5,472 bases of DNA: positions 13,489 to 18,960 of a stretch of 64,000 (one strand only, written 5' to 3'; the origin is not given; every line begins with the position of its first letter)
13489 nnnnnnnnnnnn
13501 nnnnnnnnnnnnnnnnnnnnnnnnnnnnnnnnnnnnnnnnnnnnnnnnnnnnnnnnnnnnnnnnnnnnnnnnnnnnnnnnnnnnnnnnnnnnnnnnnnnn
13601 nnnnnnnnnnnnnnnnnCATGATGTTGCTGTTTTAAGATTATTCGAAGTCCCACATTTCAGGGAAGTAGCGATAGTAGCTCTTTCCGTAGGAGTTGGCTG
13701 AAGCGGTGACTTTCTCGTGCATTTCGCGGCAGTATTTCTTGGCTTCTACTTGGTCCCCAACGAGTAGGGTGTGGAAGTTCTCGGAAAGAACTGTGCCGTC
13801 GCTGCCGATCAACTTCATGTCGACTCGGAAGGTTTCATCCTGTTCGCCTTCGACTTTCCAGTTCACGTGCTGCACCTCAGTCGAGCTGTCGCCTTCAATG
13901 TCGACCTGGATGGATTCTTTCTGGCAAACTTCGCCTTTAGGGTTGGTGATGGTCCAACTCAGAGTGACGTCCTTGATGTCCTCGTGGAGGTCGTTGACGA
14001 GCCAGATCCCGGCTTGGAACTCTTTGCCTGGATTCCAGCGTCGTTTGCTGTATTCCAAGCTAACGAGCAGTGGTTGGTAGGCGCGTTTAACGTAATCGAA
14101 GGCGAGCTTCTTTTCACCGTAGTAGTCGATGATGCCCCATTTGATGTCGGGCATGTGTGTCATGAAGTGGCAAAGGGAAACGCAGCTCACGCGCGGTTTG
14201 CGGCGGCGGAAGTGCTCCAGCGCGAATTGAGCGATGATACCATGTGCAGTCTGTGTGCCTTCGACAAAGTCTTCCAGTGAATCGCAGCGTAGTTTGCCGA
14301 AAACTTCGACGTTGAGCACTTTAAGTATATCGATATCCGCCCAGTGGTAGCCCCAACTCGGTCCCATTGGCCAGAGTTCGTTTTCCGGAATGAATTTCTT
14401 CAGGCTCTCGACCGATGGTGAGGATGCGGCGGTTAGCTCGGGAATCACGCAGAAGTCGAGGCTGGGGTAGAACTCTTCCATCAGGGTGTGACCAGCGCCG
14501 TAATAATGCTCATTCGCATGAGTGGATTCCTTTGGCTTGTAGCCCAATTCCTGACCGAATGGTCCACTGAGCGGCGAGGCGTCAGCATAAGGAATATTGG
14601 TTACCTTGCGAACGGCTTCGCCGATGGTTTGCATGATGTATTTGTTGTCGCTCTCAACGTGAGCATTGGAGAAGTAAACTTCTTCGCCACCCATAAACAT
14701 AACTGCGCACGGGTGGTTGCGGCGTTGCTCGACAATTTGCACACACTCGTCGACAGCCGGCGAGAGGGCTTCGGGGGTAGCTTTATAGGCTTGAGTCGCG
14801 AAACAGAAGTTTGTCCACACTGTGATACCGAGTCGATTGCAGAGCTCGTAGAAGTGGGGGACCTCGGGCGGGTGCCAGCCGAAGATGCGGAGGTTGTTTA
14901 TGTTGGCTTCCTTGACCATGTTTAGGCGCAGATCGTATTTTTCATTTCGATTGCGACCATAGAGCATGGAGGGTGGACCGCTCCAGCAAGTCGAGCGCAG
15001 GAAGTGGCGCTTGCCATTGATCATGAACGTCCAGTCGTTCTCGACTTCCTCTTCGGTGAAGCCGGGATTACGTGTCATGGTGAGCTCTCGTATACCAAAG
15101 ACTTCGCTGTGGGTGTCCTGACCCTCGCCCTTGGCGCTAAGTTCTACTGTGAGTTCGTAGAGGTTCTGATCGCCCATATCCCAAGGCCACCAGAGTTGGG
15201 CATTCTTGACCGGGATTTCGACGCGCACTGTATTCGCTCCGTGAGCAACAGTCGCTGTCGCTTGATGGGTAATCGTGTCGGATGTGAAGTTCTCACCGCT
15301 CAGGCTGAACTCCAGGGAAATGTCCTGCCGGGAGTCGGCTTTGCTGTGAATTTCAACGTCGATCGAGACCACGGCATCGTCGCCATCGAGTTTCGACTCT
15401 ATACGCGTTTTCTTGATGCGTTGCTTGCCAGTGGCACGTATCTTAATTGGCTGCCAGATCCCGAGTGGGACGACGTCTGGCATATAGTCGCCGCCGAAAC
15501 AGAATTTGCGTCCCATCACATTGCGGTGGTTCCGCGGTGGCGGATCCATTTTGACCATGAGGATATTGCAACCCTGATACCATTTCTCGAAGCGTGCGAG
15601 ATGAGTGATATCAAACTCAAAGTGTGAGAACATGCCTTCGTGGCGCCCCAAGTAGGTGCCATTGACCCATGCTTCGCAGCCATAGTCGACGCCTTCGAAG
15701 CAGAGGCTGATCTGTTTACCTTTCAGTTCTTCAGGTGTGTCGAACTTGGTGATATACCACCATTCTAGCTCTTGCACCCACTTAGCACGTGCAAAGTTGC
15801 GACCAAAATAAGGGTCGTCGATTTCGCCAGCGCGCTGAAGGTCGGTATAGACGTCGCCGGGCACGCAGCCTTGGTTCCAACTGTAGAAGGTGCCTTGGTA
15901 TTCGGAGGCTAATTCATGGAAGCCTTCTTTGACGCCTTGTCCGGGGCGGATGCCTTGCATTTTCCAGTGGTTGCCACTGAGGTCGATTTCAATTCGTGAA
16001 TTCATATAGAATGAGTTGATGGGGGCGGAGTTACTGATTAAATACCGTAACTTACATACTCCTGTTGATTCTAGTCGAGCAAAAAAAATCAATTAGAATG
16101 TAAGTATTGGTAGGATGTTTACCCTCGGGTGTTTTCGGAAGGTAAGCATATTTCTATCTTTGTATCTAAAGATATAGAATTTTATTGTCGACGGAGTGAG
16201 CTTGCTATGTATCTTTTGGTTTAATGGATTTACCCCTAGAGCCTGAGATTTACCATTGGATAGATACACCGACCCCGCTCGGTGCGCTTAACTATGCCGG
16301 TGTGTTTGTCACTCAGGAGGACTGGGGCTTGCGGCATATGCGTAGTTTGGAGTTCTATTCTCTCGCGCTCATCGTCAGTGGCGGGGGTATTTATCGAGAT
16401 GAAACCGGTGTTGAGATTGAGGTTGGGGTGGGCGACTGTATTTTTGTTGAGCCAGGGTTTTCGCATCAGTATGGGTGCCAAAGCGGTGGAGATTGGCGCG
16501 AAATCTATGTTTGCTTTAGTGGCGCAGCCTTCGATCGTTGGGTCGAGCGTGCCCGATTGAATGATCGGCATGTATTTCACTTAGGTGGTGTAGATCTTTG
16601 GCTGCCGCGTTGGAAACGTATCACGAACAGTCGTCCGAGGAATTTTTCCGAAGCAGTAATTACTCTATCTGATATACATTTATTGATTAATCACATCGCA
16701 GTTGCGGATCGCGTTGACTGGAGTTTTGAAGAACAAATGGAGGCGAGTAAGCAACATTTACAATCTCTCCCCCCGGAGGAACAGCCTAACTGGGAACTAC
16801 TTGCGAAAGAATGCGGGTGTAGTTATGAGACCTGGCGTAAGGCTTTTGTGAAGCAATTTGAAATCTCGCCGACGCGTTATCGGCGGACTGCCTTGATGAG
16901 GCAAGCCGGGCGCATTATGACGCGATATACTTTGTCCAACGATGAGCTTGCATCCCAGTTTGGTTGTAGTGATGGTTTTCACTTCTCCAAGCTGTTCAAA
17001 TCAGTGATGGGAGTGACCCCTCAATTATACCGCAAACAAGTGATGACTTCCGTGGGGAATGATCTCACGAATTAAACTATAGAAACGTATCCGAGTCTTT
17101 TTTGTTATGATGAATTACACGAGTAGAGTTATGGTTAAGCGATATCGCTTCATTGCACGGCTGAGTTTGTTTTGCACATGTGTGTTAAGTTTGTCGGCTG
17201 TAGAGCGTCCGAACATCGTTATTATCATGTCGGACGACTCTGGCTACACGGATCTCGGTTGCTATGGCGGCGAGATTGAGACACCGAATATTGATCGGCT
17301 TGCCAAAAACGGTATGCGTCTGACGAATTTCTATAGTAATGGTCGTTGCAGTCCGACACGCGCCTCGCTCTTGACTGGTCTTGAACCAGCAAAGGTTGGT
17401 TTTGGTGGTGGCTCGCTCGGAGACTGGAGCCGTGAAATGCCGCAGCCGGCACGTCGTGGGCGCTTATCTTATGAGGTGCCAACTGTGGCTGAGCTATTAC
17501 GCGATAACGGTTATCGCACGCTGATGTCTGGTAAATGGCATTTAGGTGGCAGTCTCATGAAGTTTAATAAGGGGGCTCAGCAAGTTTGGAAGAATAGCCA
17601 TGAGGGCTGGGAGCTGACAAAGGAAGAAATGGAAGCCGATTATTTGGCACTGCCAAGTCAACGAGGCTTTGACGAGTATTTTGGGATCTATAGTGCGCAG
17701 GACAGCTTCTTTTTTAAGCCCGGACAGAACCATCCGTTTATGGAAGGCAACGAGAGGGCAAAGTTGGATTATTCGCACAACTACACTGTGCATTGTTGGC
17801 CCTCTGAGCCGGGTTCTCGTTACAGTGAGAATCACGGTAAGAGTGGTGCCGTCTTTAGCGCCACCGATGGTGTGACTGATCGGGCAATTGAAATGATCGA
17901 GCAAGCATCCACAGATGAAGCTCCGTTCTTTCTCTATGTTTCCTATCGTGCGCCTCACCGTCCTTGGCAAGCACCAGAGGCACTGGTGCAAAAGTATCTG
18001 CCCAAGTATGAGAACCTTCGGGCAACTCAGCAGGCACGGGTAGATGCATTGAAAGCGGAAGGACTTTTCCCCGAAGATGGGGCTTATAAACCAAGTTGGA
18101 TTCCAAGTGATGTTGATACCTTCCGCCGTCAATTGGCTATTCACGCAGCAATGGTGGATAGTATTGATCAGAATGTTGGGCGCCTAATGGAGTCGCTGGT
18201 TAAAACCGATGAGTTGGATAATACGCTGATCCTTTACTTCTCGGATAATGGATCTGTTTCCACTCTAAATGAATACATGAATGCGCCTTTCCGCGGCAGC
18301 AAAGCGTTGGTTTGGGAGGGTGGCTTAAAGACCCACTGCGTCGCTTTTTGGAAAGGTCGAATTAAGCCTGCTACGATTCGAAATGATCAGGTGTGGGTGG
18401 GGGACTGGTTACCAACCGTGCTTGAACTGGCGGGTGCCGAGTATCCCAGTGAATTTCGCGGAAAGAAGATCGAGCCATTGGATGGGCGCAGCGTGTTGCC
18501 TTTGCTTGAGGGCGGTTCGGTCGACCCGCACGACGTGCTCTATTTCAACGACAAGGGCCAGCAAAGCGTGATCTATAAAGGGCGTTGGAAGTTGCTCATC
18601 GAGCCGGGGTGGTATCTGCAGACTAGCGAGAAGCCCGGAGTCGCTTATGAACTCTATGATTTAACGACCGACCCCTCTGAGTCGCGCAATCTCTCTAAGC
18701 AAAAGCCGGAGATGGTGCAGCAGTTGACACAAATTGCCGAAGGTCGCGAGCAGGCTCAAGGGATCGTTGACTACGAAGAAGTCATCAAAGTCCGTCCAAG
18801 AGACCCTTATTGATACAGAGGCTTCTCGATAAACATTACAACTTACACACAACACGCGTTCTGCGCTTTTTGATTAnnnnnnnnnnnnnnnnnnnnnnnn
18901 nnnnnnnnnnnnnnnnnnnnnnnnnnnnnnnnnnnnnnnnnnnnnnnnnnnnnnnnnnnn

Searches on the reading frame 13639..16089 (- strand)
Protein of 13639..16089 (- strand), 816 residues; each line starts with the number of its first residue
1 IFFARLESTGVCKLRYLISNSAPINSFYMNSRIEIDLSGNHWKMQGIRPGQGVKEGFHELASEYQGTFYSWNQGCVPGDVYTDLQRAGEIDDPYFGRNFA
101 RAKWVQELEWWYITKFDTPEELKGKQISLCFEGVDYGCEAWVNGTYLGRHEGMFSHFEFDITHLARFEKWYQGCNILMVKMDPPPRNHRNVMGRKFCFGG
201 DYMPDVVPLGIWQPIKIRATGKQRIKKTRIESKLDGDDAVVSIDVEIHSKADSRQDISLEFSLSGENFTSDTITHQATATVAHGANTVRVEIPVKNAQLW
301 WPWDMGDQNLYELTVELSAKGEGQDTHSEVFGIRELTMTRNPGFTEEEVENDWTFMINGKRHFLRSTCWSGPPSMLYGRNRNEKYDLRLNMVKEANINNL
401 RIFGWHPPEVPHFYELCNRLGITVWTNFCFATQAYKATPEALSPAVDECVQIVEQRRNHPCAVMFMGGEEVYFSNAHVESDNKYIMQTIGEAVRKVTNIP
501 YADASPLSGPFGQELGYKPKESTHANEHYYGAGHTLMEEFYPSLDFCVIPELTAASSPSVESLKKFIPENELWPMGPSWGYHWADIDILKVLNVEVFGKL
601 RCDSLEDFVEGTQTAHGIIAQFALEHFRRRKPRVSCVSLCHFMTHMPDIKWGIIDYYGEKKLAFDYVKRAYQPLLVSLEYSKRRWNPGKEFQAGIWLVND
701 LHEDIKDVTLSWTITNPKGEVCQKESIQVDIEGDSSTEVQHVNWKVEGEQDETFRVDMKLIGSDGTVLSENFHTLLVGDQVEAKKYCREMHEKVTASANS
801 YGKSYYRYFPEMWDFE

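Call 5: search_protein_families(library=pfam, proteins=[window:13639-16089:-], max_evalue=0.001)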
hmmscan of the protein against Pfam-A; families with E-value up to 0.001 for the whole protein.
window:13639-16089:- (816 aa): 5 families
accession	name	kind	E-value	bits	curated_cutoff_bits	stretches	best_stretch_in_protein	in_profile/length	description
PF22666.2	Glyco_hydro_2_N2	-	9.7e-28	97.8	27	1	71-191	11-127/167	Glycosyl hydrolase 2 galactose-binding domain-like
PF00703.27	Glyco_hydro_2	-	6.2e-19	69.2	23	1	224-334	2-109/109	Glycosyl hydrolases family 2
PF17786.7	Mannosidase_ig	-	4.5e-10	40.4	23.4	1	695-774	5-85/91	Mannosidase Ig/CBM-like domain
PF02837.24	Glyco_hydro_2_N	-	5.1e-09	36.7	28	1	109-164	66-121/169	Glycosyl hydrolases family 2, sugar binding domain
PF02836.23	Glyco_hydro_2_C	-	6e-05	22.8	21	1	389-475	42-140/302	Glycosyl hydrolases family 2, TIM barrel domain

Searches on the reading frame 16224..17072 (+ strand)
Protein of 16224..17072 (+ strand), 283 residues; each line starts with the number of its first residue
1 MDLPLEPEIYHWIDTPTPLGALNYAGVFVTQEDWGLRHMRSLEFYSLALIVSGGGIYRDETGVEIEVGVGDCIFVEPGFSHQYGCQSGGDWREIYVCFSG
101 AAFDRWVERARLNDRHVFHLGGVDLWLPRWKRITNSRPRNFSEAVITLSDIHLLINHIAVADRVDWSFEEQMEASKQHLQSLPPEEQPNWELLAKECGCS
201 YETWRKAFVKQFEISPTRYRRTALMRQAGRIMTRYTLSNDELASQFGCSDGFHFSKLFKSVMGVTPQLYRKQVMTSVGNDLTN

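Call 5: search_protein_families(library=pfam, proteins=[window:16224-17072:+], max_evalue=0.001)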
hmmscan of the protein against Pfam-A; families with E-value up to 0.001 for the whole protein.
window:16224-17072:+ (283 aa): 3 families
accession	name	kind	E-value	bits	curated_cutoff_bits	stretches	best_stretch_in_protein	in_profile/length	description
PF00165.29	HTH_AraC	-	1.5e-12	47.8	26.6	1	241-271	13-42/42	Bacterial regulatory helix-turn-helix proteins, AraC family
PF12833.13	HTH_18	-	2.8e-12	47.2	33.6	1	193-272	1-80/80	Helix-turn-helix domain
PF02311.25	AraC_binding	-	3e-07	30.7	21.1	1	40-119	19-97/135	AraC-like ligand binding domain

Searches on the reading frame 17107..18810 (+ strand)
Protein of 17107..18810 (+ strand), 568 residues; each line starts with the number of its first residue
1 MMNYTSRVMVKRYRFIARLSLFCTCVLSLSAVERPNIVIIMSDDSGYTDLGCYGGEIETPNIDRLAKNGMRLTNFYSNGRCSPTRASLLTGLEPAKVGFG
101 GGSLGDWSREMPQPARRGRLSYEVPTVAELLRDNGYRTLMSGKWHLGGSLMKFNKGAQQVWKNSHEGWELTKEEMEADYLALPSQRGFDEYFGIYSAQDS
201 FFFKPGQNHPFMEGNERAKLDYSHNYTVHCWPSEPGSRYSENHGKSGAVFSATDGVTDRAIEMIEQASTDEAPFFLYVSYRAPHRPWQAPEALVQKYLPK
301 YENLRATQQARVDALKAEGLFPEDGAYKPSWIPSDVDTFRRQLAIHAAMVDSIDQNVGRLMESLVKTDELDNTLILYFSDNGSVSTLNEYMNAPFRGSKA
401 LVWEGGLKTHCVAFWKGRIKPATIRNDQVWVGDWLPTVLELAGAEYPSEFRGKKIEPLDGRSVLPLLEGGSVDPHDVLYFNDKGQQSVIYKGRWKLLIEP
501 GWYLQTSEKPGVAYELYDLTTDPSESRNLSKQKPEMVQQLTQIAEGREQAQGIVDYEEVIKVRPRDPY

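Call 5: search_protein_families(library=pfam, proteins=[window:17107-18810:+], max_evalue=0.001)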
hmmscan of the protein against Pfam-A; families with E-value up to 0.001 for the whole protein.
window:17107-18810:+ (568 aa): 4 families
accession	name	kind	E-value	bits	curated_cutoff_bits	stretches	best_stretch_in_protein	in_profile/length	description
PF00884.28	Sulfatase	-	2.4e-50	172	25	1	35-444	1-301/301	Sulfatase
PF16347.10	SGSH_C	-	9e-09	36.1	29.3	1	399-539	8-143/154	N-sulphoglucosamine sulphohydrolase, C-terminal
PF01663.27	Phosphodiest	-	8.4e-05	22.7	23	0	58-386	19-224/342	Type I phosphodiesterase / nucleotide pyrophosphatase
PF14707.11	Sulfatase_C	-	0.00013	23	30.9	1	516-552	58-94/127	C-terminal region of aryl-sulfatase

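Call 80: search_solved_structures(query=window:17107-18810:+, max_evalue=1e-25)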
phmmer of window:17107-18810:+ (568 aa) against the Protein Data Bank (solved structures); distinct sequences matched with E-value up to 1e-25: 40.
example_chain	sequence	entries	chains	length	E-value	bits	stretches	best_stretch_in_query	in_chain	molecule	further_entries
7all_AAA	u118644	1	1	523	5.9e-70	239.7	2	253-540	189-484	Arylsulfatase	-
4cxk_A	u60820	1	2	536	1.3e-57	199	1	33-147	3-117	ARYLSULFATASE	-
4cys_A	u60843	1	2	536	1.6e-57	198.7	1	33-147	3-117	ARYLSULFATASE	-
5aj9_A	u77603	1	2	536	1.8e-57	198.5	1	33-147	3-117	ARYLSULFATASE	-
4cxs_A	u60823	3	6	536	2.1e-57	198.3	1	33-147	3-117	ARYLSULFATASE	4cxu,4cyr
1hdh_A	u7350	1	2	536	2.5e-57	198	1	33-147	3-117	Arylsulfatase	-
7stt_A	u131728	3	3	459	6.7e-51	176.8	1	269-546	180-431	N-acetylgalactosamine-6-sulfatase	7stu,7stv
6ust_A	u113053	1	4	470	5.5e-47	163.9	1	252-548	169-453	N-acetylgalactosamine 6-sulfate sulfatase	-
9fo1_A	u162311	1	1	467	8.3e-47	163.3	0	33-148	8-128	k-carrageenan sulfatase S1_16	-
6prm_A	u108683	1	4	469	1.2e-39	139.7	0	33-149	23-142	exo-4S-kappa carrageenan S1 sulfatase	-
6bia_A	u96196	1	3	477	3.1e-39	138.3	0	30-149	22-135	Sulfatase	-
9hh3_A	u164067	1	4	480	1.3e-38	136.2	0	345-548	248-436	Sulfatase, family S1-19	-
6uss_A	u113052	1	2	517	1.9e-38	135.7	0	344-542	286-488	Sulfatase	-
6psm_A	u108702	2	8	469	2.7e-38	135.2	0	347-540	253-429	exo-4S-kappa carrageenan S1 sulfatase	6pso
6b0k_A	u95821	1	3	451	2.8e-37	131.8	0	33-149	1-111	Iota-carrageenan sulfatase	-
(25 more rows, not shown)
